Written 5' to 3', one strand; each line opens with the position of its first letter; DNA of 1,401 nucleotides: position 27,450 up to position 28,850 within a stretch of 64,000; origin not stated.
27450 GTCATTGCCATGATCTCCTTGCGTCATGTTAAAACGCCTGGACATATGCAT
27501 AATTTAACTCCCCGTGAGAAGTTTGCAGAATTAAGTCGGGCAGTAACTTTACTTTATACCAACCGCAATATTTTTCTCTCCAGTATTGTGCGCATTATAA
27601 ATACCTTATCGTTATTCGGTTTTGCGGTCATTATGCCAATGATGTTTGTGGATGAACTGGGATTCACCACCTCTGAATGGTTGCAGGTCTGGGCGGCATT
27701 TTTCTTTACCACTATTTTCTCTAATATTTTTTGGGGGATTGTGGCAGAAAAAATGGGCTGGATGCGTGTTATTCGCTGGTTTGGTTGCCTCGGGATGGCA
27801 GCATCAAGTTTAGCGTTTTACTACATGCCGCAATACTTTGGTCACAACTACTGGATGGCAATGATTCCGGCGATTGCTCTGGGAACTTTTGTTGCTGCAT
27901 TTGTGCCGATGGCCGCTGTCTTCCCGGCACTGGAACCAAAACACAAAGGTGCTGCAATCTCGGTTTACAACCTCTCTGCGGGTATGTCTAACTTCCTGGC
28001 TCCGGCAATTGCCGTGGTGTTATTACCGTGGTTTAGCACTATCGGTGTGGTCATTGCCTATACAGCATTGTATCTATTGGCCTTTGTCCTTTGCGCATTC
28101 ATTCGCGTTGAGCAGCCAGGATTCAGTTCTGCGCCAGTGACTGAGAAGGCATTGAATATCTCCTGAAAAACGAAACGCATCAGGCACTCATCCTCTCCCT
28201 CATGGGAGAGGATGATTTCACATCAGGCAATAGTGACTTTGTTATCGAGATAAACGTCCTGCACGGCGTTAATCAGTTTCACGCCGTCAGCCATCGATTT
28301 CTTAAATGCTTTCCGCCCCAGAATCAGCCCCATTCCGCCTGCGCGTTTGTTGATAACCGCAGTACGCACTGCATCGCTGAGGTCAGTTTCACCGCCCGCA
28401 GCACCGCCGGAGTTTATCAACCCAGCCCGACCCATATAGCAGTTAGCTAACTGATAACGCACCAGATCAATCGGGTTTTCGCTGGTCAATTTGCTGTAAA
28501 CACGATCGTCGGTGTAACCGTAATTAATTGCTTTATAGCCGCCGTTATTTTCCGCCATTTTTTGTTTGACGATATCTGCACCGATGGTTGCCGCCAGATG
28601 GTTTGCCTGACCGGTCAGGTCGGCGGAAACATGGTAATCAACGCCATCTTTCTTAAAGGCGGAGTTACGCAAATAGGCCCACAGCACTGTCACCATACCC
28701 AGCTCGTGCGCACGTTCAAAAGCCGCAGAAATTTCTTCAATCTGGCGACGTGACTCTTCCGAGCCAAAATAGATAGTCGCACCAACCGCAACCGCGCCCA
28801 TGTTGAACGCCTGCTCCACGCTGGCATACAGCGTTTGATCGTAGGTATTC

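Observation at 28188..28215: Perfect 12-bp hairpin at the right edge of the pentitol island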

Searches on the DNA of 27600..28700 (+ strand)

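Call 5: search_dna_similar(query=window:27700-28700:+, collection=ecoli_genomes, mode=near, rows=spread, max_rows=30)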
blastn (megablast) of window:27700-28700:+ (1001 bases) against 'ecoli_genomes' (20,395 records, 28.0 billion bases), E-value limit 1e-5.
Records with a match: 5416; places in all: 5417; records where one place covers at least 80% of the query: 307.
Genomes with a match: 5415 of 5426; with a place that covers at least 80% of the query: 307. Places per genome that has any: lowest 1, median 1, highest 2. On chromosomes: 5415 places; on plasmids: 2.
Best place of each record, by identity: >=99% 206; 95-99% 3379; 90-95% 1831.
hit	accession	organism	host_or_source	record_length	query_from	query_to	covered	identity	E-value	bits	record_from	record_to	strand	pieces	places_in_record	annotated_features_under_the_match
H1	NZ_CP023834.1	Escherichia coli strain 4/2-1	Homo sapiens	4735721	1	1001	100%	100.0%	0e+0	1849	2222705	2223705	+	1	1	fbaB: class I fructose-bisphosphate aldolase | RbtT/DalT/CsbX family MFS transporter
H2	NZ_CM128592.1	Escherichia coli strain 200088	Homo sapiens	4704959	1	1001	100%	99.9%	0e+0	1844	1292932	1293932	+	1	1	fbaB: class I fructose-bisphosphate aldolase | RbtT/DalT/CsbX family MFS transporter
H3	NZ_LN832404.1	Escherichia coli K-12 strain K-12 substr. AG100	-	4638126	523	1001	48%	98.1%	0e+0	835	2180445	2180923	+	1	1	fbaB: class I fructose-bisphosphate aldolase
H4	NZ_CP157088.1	Escherichia coli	missing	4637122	523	1001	48%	98.1%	0e+0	835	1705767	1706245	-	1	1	fbaB: class I fructose-bisphosphate aldolase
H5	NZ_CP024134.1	Escherichia coli strain 14EC017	clinical patient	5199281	523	1001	48%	97.7%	0e+0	824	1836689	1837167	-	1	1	fbaB: class I fructose-bisphosphate aldolase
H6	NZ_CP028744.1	Escherichia coli strain A31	Rattus fuscipes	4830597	523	1001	48%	97.7%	0e+0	824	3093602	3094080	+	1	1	fbaB: class I fructose-bisphosphate aldolase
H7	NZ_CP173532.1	Escherichia coli strain 98209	Homo sapiens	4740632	523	1001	48%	97.7%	0e+0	824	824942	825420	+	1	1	fbaB: class I fructose-bisphosphate aldolase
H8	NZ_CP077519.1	Escherichia coli O111:H8 strain 7-16 37A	bovine feces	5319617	523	1001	48%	97.7%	0e+0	824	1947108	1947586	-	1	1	fbaB: class I fructose-bisphosphate aldolase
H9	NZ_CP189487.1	Escherichia coli strain N2456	Homo sapiens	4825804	523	1001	48%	97.7%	0e+0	824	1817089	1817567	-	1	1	fbaB: class I fructose-bisphosphate aldolase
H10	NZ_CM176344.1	Escherichia coli strain CAVP819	Homo sapiens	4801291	523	1001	48%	97.7%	0e+0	824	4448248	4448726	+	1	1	fbaB: class I fructose-bisphosphate aldolase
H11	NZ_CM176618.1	Escherichia coli strain 2c3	Gallus gallus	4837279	523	1001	48%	96.2%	0e+0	785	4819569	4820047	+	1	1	fbaB: class I fructose-bisphosphate aldolase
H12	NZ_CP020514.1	Escherichia coli strain 219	Homo sapiens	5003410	520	1001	48%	95.2%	0e+0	763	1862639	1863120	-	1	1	fbaB: class I fructose-bisphosphate aldolase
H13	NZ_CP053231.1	Escherichia coli strain SCU-306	Homo sapiens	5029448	522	1001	48%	95.4%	0e+0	765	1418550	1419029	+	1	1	fbaB: class I fructose-bisphosphate aldolase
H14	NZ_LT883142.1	Escherichia coli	-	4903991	523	1001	48%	95.6%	0e+0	769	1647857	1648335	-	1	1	fbaB: class I fructose-bisphosphate aldolase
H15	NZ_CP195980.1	Escherichia coli strain J2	Raw wastewater influent sample from the ...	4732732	523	1001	48%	95.4%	0e+0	763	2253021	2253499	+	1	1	fbaB: class I fructose-bisphosphate aldolase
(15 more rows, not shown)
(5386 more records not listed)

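Call 6: get_annotated_region(hit=H3, flank=2000)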
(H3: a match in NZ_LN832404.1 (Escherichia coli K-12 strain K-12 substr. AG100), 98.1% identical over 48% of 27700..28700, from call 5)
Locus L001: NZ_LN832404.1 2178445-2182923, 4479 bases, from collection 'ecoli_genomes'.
description: Escherichia coli K-12 substr. AG100 chromosome I
organism: Escherichia coli K-12 strain K-12 substr. AG100 (NCBI taxid 83333)
replicon: chromosome; assembly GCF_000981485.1
host: -; source: -; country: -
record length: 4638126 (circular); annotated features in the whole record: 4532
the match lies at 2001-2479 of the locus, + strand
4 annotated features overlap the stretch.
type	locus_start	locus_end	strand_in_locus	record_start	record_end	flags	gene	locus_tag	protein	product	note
CDS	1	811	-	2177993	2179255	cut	gatZ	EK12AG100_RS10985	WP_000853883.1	tagatose-bisphosphate aldolase subunit GatZ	-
CDS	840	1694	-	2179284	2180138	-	gatY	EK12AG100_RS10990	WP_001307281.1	tagatose-bisphosphate aldolase subunit GatY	-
CDS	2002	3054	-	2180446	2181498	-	fbaB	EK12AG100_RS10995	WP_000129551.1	class I fructose-bisphosphate aldolase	-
CDS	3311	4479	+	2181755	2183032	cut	yegT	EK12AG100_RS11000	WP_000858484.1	nucleoside permease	-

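Call 7: get_annotated_region(hit=H1, flank=12000)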
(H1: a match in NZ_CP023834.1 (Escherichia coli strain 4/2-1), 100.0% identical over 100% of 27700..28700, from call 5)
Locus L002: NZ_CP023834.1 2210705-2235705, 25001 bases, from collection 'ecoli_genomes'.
description: Escherichia coli strain 4/2-1 chromosome, complete genome
organism: Escherichia coli strain 4/2-1 (NCBI taxid 562)
replicon: chromosome; assembly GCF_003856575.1
host: Homo sapiens; source: feces; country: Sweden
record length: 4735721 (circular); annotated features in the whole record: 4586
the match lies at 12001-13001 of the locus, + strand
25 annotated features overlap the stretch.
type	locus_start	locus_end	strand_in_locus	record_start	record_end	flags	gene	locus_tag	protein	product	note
CDS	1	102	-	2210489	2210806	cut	yegR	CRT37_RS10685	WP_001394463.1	protein YegR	-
CDS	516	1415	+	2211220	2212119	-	yegS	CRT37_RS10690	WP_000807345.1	lipid kinase YegS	-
CDS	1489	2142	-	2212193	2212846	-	-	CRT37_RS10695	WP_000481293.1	HAD family hydrolase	-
CDS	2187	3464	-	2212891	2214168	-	-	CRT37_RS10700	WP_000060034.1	RbtT/DalT/CsbX family MFS transporter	-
CDS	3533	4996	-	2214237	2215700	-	xylB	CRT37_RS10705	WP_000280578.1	xylulokinase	-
CDS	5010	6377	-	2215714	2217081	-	dalD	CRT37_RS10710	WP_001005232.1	D-arabinitol 4-dehydrogenase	-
CDS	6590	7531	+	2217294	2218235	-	-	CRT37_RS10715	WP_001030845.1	sugar-binding transcriptional regulator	-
CDS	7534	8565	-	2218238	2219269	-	-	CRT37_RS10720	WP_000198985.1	LacI family DNA-binding transcriptional regulator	-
CDS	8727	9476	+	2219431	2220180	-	-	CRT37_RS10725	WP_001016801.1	SDR family oxidoreductase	-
CDS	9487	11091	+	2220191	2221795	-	-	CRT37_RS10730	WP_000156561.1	FGGY family pentulose kinase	-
CDS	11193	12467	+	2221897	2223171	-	-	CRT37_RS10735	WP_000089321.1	RbtT/DalT/CsbX family MFS transporter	-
CDS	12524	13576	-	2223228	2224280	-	fbaB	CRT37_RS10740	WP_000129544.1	class I fructose-bisphosphate aldolase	-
CDS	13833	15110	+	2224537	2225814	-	yegT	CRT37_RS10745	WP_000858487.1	nucleoside permease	-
CDS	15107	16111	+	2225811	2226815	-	yegU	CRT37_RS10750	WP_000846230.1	ADP-ribosylglycohydrolase family protein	-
CDS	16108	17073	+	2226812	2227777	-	yegV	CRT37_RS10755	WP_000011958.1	carbohydrate kinase family protein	-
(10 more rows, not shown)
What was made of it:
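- Checked: A RbtT/DalT/CsbX-family MFS transporter (rtlT, 26892-28166, +) and fbaB (28223-29275, -) converge on a 56-nt spacer (RefSeq annotation of an identical genome, call 7).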

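Call 12: search_dna_similar(query=window:28167-28222:+, collection=ecoli_genomes, mode=distant, rows=spread, max_rows=40, max_evalue=10)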
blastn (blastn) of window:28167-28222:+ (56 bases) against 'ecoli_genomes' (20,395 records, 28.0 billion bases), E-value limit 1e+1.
Records with a match: 308; places in all: 308; records where one place covers at least 80% of the query: 307.
Genomes with a match: 308 of 5426; with a place that covers at least 80% of the query: 307. Places per genome that has any: lowest 1, median 1, highest 1. On chromosomes: 308 places; on plasmids: 0.
Best place of each record, by identity: >=99% 305; 90-95% 1; 80-90% 2.
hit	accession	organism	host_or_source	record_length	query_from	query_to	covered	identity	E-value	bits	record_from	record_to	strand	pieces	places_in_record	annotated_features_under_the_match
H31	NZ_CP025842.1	Escherichia coli strain 720632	Homo sapiens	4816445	1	56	100%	100.0%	1e-19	102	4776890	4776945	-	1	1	none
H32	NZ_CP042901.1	Escherichia coli strain CFSAN061762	missing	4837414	1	56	100%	100.0%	1e-19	102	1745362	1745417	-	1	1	none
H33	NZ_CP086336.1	Escherichia coli strain EBJ001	Homo sapiens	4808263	1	56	100%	100.0%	1e-19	102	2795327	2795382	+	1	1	none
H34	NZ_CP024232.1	Escherichia coli O6:H16 strain 2014EL-1346-6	missing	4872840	1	56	100%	100.0%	1e-19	102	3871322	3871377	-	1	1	none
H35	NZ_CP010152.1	Escherichia coli strain D9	dog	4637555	1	56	100%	100.0%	1e-19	102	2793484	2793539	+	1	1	none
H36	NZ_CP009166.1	Escherichia coli 1303 strain 1303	Bos taurus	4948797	1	56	100%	100.0%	1e-19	102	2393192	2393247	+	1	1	none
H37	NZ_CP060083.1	Escherichia coli strain G1/2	Homo sapiens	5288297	1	56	100%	100.0%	1e-19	102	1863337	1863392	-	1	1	none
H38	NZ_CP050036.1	Escherichia coli strain 58-3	broiler chicken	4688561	1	56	100%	100.0%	1e-19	102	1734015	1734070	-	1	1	none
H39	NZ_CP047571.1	Escherichia coli strain 2EC1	Homo sapiens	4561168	1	56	100%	100.0%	1e-19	102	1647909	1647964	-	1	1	none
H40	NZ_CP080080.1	Escherichia coli strain 19SZHZ886Rt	Homo sapiens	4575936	1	56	100%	100.0%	1e-19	102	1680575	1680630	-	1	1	none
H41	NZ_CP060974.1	Escherichia coli strain EC4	Homo sapiens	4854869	1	56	100%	100.0%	1e-19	102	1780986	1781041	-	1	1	none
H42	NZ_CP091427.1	Escherichia coli strain 1000C-3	hospital wastewater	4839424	1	56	100%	100.0%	1e-19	102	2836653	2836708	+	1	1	none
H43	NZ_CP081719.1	Escherichia coli strain CX05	-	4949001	1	56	100%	100.0%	1e-19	102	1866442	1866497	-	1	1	none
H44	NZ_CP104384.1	Escherichia coli strain JNQH498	Homo sapiens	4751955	1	56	100%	100.0%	1e-19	102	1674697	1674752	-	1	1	none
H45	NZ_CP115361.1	Escherichia coli strain CUVET20-1667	dog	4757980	1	56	100%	100.0%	1e-19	102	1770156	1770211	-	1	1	none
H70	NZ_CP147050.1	Escherichia coli strain 1008S19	river water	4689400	21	45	45%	92.0%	4e+0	37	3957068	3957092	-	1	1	none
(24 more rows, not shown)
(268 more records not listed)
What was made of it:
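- There is a single copy per genome (call 12).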

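Call 16: search_dna_similar(query=window:27600-28222:+, collection=ecoli_genomes, mode=distant, rows=spread, max_rows=60, max_evalue=1e-20)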
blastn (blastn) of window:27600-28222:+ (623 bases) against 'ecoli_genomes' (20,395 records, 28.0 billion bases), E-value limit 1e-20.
Records with a match: 335; places in all: 638; records where one place covers at least 80% of the query: 335.
Genomes with a match: 335 of 5426; with a place that covers at least 80% of the query: 335. Places per genome that has any: lowest 1, median 2, highest 2. On chromosomes: 638 places; on plasmids: 0.
Best place of each record, by identity: >=99% 305; 95-99% 2; 60-80% 28.
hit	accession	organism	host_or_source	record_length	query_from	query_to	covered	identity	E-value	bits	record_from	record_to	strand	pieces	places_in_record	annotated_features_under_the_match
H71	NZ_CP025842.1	Escherichia coli strain 720632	Homo sapiens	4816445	1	623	100%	100.0%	0e+0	1124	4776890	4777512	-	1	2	RbtT/DalT/CsbX family MFS transporter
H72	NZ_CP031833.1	Escherichia coli strain 2452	Homo sapiens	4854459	1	623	100%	100.0%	0e+0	1124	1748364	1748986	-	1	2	RbtT/DalT/CsbX family MFS transporter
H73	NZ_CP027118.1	Escherichia coli strain 26561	bovine mastitis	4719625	1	623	100%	100.0%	0e+0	1124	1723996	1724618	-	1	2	RbtT/DalT/CsbX family MFS transporter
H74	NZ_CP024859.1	Escherichia coli strain AR_0014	missing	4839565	1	623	100%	100.0%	0e+0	1124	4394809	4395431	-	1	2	RbtT/DalT/CsbX family MFS transporter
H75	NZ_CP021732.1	Escherichia coli strain AR_0114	missing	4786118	1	623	100%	100.0%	0e+0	1124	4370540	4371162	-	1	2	RbtT/DalT/CsbX family MFS transporter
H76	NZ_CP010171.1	Escherichia coli strain H7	not applicable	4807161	1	623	100%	100.0%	0e+0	1124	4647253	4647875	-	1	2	RbtT/DalT/CsbX family MFS transporter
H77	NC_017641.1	Escherichia coli UMNK88 strain UMNK88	porcine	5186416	1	623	100%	100.0%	0e+0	1124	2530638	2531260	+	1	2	RbtT/DalT/CsbX family MFS transporter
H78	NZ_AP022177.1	Escherichia coli strain WP7-S17-ESBL-04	-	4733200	1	623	100%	100.0%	0e+0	1124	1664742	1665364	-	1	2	RbtT/DalT/CsbX family MFS transporter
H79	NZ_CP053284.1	Escherichia coli strain SCU-104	Homo sapiens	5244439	1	623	100%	100.0%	0e+0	1124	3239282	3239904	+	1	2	RbtT/DalT/CsbX family MFS transporter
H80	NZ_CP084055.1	Escherichia coli strain X14-3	Procambarus clarkii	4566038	1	623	100%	100.0%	0e+0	1124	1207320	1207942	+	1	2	RbtT/DalT/CsbX family MFS transporter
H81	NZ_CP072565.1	Escherichia coli strain WG5::PA8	missing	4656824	1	623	100%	100.0%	0e+0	1124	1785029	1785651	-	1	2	RbtT/DalT/CsbX family MFS transporter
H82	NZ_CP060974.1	Escherichia coli strain EC4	Homo sapiens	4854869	1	623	100%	100.0%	0e+0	1124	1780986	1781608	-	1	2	RbtT/DalT/CsbX family MFS transporter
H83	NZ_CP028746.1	Escherichia coli strain A29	Hydrochoerus hydrochaeris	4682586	1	623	100%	100.0%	0e+0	1124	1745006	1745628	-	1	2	RbtT/DalT/CsbX family MFS transporter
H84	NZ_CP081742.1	Escherichia coli strain CX15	-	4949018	1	623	100%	100.0%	0e+0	1124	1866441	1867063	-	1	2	RbtT/DalT/CsbX family MFS transporter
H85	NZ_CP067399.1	Escherichia coli strain XJW9B263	Bovine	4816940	1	623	100%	100.0%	0e+0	1124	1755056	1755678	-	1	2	RbtT/DalT/CsbX family MFS transporter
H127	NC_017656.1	Escherichia coli O55:H7 str. RM12579 strain RM12579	Homo sapiens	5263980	1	525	84%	77.1%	5e-110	407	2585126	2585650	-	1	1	RbtT/DalT/CsbX family MFS transporter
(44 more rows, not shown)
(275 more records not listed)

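Call 17: search_rna_families(source=window, start=27900, end=28500, threshold=evalue, max_evalue=10)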
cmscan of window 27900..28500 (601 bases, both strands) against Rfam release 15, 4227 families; matches with E-value up to 10: 6.
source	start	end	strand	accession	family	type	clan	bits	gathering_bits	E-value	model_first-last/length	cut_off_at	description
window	28215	28324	-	RF02175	SMAD5-AS1_3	Gene; lncRNA;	-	21.2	60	0.02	1-125/125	no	SMAD5 antisense RNA 1 conserved region 3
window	28205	28279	+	RF02307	TtnuCD33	Gene; snRNA; snoRNA; CD-box;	-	19.7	80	3.2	1-74/74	no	Tetrahymena snoRNA TtnuCD33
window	28188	28215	-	RF02266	XIST_intron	Gene; lncRNA;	-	19.6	70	0.79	1-68/68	no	XIST 3' intron conserved motif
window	28113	28232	+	RF00265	SNORA69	Gene; snRNA; snoRNA; HACA-box;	-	15.2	47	7.1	1-132/132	no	Small nucleolar RNA SNORA69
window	28150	28174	+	RF01962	RMST_1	Gene; lncRNA;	-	12.8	40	2.3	1-61/61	no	Rhabdomyosarcoma 2 associated transcript conserved region 1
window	28182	28238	+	RF01310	sR7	Gene; snRNA; snoRNA; CD-box;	-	11.1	37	7.1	1-57/57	no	Small nucleolar RNA sR7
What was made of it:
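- Tried and rejected: Rfam at a permissive threshold on 27900-28500 gave only meaningless weak hits to eukaryotic families (call 17).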

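Call 42: search_dna_similar(query=window:27600-28222:+, collection=ecoli_genomes, mode=near, rows=spread, max_rows=5, max_evalue=1e-50)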
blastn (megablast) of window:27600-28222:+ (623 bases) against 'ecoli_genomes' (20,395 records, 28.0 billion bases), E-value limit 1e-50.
Records with a match: 307; places in all: 307; records where one place covers at least 80% of the query: 307.
Genomes with a match: 307 of 5426; with a place that covers at least 80% of the query: 307. Places per genome that has any: lowest 1, median 1, highest 1. On chromosomes: 307 places; on plasmids: 0.
Best place of each record, by identity: >=99% 305; 95-99% 2.
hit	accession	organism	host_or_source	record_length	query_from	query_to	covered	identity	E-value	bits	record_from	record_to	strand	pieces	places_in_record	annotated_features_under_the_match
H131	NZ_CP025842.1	Escherichia coli strain 720632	Homo sapiens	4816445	1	623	100%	100.0%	0e+0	1151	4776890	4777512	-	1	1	RbtT/DalT/CsbX family MFS transporter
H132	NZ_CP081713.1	Escherichia coli strain CX04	-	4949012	1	623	100%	100.0%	0e+0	1151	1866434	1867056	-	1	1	RbtT/DalT/CsbX family MFS transporter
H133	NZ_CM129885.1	Escherichia coli strain MB06232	seawater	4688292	1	623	100%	100.0%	0e+0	1151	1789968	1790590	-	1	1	RbtT/DalT/CsbX family MFS transporter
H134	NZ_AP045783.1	Escherichia coli strain 23CRST024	Homo sapiens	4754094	1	623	100%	100.0%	0e+0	1151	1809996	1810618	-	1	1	MFS transporter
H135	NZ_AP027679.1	Escherichia coli strain PSS-08-2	Homo sapiens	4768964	23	623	96%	100.0%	0e+0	1110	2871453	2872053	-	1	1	MFS transporter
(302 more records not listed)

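Call 43: search_dna_similar(query=window:27700-28222:+, collection=ecoli_genomes, mode=near, rows=spread, max_rows=3, max_evalue=1e-50)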
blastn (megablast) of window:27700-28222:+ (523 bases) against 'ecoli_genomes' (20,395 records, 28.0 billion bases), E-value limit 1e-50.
Records with a match: 307; places in all: 307; records where one place covers at least 80% of the query: 307.
Genomes with a match: 307 of 5426; with a place that covers at least 80% of the query: 307. Places per genome that has any: lowest 1, median 1, highest 1. On chromosomes: 307 places; on plasmids: 0.
Best place of each record, by identity: >=99% 305; 95-99% 2.
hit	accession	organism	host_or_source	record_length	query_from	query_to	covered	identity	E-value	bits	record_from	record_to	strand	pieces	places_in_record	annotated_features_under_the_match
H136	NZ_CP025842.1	Escherichia coli strain 720632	Homo sapiens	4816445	1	523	100%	100.0%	0e+0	966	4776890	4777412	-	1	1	RbtT/DalT/CsbX family MFS transporter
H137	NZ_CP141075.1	Escherichia coli strain KE58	Homo sapiens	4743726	1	523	100%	100.0%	0e+0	966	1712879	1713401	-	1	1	RbtT/DalT/CsbX family MFS transporter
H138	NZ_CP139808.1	Escherichia coli strain FLI21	Homo sapiens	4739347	1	523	100%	98.7%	0e+0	928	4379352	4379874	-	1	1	RbtT/DalT/CsbX family MFS transporter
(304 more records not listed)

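Call 44: get_annotated_region(hit=H138, flank=3000)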
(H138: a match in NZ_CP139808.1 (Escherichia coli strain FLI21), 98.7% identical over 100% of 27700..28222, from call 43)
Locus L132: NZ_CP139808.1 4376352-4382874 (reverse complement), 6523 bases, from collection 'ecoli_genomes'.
description: Escherichia coli strain FLI21 chromosome, complete genome
organism: Escherichia coli strain FLI21 (NCBI taxid 562)
replicon: chromosome; assembly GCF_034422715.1
host: Homo sapiens; source: -; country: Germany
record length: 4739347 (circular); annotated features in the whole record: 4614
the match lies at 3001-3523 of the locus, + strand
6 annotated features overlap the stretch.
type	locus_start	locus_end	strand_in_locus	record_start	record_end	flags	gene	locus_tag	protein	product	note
CDS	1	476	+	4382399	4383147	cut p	-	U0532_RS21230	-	SDR family oxidoreductase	frameshifted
CDS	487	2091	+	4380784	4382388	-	-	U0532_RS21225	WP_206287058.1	FGGY family pentulose kinase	-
CDS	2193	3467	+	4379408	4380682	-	-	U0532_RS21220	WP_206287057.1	RbtT/DalT/CsbX family MFS transporter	-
CDS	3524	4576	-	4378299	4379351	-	fbaB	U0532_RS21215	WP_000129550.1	class I fructose-bisphosphate aldolase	-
CDS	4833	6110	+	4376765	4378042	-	yegT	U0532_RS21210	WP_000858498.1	nucleoside permease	-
CDS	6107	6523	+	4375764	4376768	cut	yegU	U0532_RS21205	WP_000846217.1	ADP-ribosylglycohydrolase family protein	-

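Call 46: search_dna_similar(query=L132:3300-3530:+, collection=ecoli_genomes, mode=near, rows=best, max_rows=6, max_evalue=1e-30)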
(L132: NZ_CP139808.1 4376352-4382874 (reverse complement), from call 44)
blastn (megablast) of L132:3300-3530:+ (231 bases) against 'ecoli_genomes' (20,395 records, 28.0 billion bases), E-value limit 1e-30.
Records with a match: 307; places in all: 307; records where one place covers at least 80% of the query: 307.
Genomes with a match: 307 of 5426; with a place that covers at least 80% of the query: 307. Places per genome that has any: lowest 1, median 1, highest 1. On chromosomes: 307 places; on plasmids: 0.
Best place of each record, by identity: >=99% 2; 95-99% 305.
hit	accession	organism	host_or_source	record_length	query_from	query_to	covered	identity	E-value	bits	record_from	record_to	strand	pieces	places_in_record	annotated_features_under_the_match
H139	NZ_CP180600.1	Escherichia coli strain PS2Canimalfeces12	Pig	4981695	1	231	100%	100.0%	1e-116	427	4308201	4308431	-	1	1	RbtT/DalT/CsbX family MFS transporter | fbaB: class I fructose-bisphosphate aldolase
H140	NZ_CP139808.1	Escherichia coli strain FLI21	Homo sapiens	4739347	1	231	100%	100.0%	1e-116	427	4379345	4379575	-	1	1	RbtT/DalT/CsbX family MFS transporter | fbaB: class I fructose-bisphosphate aldolase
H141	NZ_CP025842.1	Escherichia coli strain 720632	Homo sapiens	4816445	1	231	100%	97.0%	5e-105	388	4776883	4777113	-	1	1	RbtT/DalT/CsbX family MFS transporter | fbaB: class I fructose-bisphosphate aldolase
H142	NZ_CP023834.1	Escherichia coli strain 4/2-1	Homo sapiens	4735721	1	231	100%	97.0%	5e-105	388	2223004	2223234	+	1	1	RbtT/DalT/CsbX family MFS transporter | fbaB: class I fructose-bisphosphate aldolase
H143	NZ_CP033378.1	Escherichia coli strain L73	goose anus swab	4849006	1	231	100%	97.0%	5e-105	388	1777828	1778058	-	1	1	RbtT/DalT/CsbX family MFS transporter | fbaB: class I fructose-bisphosphate aldolase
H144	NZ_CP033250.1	Escherichia coli strain ECCHD184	chicken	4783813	1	231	100%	97.0%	5e-105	388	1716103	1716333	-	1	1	MFS transporter | fbaB: class I fructose-bisphosphate aldolase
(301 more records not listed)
